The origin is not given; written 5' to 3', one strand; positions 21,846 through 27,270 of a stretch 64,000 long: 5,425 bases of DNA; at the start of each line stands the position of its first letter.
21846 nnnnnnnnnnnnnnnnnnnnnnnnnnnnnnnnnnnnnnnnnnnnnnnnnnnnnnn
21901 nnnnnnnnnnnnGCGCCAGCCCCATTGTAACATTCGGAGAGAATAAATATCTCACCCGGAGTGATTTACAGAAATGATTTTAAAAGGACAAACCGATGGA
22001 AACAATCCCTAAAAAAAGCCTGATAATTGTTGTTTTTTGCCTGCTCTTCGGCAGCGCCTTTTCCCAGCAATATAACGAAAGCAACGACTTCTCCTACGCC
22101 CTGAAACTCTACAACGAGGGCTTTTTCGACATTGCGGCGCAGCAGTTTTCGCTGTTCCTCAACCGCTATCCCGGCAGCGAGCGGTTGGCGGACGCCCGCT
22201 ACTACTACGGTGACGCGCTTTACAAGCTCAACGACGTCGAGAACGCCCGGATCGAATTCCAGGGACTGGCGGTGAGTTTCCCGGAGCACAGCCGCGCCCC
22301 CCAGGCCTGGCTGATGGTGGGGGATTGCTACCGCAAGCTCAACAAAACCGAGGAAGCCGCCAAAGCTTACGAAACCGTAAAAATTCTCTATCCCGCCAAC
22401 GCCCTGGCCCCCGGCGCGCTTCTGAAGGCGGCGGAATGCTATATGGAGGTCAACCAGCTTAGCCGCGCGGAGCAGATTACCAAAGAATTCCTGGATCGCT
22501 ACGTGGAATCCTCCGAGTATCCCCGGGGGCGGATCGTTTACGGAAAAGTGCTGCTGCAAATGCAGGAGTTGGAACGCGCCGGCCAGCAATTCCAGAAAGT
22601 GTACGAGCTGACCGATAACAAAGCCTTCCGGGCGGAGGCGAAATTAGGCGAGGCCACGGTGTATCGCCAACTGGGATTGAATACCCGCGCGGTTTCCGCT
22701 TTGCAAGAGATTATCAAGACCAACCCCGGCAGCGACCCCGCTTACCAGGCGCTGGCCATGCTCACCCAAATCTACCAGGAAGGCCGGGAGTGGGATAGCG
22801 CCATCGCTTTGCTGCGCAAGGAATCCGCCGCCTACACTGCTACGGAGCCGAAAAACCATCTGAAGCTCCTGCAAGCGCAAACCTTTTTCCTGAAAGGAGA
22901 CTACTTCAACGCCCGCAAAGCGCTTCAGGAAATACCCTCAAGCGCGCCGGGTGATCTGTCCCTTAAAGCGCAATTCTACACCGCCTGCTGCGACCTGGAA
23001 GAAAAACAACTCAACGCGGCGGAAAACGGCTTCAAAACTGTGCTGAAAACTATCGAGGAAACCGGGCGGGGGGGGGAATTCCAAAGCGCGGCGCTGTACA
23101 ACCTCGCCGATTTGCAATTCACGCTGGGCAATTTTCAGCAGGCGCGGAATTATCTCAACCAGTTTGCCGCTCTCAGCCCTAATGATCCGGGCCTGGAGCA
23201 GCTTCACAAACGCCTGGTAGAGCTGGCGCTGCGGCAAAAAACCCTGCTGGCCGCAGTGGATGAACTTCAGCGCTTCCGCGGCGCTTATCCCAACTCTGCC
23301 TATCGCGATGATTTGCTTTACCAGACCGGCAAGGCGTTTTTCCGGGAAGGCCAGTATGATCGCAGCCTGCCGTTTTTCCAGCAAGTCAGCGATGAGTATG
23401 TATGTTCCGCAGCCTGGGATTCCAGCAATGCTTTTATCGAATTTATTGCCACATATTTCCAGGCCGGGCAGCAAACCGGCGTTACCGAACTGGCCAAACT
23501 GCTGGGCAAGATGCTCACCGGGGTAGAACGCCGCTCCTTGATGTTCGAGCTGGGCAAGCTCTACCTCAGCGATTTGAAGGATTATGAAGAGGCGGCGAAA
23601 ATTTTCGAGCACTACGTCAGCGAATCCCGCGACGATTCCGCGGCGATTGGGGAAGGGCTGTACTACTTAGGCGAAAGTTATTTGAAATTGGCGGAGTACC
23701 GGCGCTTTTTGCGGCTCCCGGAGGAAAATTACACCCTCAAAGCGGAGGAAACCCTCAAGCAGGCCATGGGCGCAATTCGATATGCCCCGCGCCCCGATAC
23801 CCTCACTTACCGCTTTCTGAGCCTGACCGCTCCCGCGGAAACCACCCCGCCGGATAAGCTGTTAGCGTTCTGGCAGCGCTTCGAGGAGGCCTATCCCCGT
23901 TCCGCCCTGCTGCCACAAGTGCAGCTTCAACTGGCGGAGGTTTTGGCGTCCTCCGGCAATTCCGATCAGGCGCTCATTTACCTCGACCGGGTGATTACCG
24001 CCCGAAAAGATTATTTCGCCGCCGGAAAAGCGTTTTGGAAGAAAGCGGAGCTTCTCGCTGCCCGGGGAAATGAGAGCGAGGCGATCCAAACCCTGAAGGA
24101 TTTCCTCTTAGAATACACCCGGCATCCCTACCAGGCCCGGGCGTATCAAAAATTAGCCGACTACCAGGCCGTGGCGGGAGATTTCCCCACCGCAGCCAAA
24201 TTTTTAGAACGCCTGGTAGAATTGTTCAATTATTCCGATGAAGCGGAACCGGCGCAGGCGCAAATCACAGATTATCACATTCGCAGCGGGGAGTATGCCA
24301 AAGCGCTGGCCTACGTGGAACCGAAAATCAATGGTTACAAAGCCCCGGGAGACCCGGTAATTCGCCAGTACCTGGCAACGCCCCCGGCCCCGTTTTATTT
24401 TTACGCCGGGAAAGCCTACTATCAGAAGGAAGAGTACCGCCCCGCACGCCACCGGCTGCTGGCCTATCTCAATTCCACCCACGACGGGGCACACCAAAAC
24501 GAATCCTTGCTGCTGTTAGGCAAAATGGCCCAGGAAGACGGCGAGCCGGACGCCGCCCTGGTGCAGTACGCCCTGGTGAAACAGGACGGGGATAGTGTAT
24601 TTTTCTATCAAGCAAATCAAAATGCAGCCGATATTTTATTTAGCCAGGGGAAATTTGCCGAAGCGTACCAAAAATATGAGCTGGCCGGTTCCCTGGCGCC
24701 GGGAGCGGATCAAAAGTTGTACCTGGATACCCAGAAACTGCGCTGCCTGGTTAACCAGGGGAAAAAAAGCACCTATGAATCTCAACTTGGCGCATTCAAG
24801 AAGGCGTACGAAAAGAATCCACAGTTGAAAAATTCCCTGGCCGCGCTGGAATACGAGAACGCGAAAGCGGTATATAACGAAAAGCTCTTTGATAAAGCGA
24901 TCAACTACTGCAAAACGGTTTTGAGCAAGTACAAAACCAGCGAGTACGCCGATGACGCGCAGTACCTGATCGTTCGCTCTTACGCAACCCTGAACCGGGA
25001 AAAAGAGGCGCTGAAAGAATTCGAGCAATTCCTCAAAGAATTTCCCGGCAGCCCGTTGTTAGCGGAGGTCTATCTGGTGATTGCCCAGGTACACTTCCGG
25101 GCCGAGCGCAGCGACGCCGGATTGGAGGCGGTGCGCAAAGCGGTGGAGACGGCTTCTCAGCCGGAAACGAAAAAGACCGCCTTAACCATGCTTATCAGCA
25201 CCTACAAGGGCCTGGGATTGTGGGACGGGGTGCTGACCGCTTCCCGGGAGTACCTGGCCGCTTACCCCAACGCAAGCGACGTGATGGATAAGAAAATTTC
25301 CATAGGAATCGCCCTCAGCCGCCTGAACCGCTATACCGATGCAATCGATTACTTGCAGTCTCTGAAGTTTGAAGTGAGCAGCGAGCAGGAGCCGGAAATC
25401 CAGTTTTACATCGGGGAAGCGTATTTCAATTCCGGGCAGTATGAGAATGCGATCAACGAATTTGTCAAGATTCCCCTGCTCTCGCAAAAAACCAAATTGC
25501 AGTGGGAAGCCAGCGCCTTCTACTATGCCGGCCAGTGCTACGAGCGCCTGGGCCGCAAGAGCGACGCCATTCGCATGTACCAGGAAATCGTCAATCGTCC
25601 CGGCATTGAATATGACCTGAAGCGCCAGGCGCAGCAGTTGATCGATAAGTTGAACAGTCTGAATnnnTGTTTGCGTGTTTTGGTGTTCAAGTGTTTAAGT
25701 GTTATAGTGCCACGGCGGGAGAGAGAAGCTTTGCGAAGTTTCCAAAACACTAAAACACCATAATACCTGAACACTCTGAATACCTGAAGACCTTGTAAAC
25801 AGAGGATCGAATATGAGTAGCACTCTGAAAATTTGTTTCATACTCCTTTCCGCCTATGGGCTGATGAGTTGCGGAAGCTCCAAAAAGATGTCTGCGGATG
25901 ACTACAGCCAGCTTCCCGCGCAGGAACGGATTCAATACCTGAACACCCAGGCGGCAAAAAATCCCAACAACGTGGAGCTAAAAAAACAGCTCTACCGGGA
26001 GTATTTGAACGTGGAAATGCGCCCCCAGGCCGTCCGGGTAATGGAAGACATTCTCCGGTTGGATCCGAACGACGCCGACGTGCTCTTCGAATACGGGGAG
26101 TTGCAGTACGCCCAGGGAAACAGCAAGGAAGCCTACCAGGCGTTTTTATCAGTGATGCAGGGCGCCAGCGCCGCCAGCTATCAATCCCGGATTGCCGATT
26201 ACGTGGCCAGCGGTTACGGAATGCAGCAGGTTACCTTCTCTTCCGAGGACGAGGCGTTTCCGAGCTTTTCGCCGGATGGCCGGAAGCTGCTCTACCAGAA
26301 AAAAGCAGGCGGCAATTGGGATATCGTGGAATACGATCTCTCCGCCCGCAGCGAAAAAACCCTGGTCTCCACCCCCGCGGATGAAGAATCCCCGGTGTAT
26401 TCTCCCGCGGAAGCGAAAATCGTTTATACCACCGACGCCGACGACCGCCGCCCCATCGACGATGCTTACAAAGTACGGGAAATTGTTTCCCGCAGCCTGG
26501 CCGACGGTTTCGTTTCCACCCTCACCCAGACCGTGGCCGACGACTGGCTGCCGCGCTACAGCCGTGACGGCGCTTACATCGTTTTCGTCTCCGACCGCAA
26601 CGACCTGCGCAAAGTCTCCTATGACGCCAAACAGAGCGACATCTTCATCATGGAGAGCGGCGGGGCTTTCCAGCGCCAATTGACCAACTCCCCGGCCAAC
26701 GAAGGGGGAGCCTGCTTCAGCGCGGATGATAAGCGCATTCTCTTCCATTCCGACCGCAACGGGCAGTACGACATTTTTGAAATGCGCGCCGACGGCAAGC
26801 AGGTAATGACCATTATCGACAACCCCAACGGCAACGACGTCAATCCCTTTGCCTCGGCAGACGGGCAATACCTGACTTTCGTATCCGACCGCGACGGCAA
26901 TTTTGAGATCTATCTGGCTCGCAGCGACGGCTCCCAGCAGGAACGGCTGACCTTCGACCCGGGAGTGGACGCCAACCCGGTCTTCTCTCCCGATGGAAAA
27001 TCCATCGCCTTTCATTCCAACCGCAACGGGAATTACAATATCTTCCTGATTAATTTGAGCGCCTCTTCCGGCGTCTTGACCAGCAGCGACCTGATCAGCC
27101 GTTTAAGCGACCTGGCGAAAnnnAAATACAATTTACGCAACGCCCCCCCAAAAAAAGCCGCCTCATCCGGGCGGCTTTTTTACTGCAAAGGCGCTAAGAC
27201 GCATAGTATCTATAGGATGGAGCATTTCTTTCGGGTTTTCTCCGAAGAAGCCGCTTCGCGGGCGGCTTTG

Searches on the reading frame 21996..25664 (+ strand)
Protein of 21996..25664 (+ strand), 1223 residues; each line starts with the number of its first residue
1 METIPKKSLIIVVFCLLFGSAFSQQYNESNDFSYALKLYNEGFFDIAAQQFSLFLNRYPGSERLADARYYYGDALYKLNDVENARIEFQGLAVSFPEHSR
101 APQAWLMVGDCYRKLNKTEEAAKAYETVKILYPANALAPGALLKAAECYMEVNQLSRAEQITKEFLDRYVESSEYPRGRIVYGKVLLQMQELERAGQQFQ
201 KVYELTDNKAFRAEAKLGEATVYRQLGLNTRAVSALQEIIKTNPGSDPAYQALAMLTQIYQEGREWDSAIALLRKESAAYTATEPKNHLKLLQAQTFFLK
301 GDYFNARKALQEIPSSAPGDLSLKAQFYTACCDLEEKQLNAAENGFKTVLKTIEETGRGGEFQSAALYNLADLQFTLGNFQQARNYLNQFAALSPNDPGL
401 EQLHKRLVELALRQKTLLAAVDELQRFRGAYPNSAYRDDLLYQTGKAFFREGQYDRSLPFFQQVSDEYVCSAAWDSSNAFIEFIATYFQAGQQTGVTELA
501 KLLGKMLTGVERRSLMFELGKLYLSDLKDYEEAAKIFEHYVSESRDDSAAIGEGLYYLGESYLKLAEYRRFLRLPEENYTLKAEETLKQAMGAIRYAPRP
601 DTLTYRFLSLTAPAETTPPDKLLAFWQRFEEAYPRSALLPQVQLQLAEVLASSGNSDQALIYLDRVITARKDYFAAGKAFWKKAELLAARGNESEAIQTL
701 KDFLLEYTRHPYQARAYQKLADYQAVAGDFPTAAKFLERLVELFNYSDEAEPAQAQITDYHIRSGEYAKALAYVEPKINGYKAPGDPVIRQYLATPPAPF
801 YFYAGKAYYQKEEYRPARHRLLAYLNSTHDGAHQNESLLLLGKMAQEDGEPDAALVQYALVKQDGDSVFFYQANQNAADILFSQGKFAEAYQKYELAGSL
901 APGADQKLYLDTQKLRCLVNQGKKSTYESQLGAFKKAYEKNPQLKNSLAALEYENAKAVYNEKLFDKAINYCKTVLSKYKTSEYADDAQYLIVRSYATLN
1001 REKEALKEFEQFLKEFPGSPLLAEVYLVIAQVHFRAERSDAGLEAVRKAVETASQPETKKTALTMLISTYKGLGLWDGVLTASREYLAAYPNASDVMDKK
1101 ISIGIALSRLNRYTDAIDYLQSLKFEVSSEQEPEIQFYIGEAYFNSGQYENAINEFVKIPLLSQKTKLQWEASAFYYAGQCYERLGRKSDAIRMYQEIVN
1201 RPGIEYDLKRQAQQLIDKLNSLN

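Call 57: search_protein_families(library=pfam, proteins=[window:21996-25664:+], max_evalue=0.0001)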
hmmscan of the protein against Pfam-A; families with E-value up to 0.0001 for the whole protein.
window:21996-25664:+ (1223 aa): 15 families
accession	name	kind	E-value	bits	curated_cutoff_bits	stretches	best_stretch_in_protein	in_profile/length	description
PF13174.12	TPR_6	-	5.3e-46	152.6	26.3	0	1174-1201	2-29/33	Tetratricopeptide repeat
PF13428.12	TPR_14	-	7.4e-39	128.6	23.5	0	365-400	2-37/44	Tetratricopeptide repeat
PF13432.12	TPR_16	-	3e-38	130.3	32.7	0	368-435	1-65/65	Tetratricopeptide repeat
PF07719.23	TPR_2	-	1.7e-33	112.4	27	0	365-397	2-34/34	Tetratricopeptide repeat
PF14559.12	TPR_19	-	9.4e-28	96.8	25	0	334-405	2-66/68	Tetratricopeptide repeat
PF13424.12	TPR_12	-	1.2e-26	93.1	30.1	0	335-389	15-70/77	Tetratricopeptide repeat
PF13181.12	TPR_8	-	3e-25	86.6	25.7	0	366-397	3-34/34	Tetratricopeptide repeat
PF13525.12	YfiO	-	7.5e-19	68.7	25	1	953-1047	9-98/203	Outer membrane lipoprotein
PF12895.13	ANAPC3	-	1.1e-16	61.3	27.2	0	1113-1197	5-81/82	Anaphase-promoting complex, cyclosome, subunit 3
PF09976.15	TPR_21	-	1.2e-14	54.9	25.5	0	803-898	81-173/193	Tetratricopeptide repeat-like domain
PF13176.12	TPR_7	-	1.2e-14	53.5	27.9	0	252-276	1-25/36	Tetratricopeptide repeat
PF00515.34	TPR_1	-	3.1e-13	49.4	27.8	0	103-133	2-32/34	Tetratricopeptide repeat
PF25058.1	ARM_TT21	-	1.5e-12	48.2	27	0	246-321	53-128/155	Tetratricopeptide repeat protein 21 ARM repeat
PF07721.20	TPR_4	-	2.2e-06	28.2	27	0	365-384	2-21/26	Tetratricopeptide repeat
PF08631.16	SPO22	-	6.9e-05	22.9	27.5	0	945-1063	31-121/274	Meiosis protein SPO22/ZIP4 like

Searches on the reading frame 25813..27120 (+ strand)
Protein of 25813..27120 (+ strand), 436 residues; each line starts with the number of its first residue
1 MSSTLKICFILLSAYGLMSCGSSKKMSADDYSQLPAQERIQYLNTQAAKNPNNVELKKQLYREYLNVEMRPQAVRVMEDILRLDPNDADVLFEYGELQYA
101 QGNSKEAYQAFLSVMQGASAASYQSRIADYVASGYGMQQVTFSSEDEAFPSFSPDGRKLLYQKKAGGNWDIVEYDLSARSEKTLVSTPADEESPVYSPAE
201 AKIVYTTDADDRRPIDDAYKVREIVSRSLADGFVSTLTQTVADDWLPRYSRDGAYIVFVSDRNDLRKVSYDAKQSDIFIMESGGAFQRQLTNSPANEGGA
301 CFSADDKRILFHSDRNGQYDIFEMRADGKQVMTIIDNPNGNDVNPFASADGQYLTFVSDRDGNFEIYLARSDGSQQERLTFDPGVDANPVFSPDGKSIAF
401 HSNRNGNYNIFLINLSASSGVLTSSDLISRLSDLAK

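Call 57: search_protein_families(library=pfam, proteins=[window:25813-27120:+], max_evalue=0.0001)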
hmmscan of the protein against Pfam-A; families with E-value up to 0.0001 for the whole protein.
window:25813-27120:+ (436 aa): 5 families
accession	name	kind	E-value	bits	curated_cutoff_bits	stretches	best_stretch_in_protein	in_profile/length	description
PF07676.18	PD40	-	3.1e-46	154.8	20.9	4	377-411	2-37/38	WD40-like Beta Propeller Repeat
PF00930.27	DPPIV_N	-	1.7e-06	27.4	22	0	307-383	13-82/354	Dipeptidyl peptidase IV (DPP IV) N-terminal region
PF14559.12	TPR_19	-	1.7e-05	25.5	25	0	72-111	9-48/68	Tetratricopeptide repeat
PF14583.12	Pectate_lyase22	-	3.4e-05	23.2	30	0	319-414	60-381/386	Oligogalacturonate lyase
PF14561.12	TPR_20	-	4.8e-05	24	25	0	78-120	12-54/90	Tetratricopeptide repeat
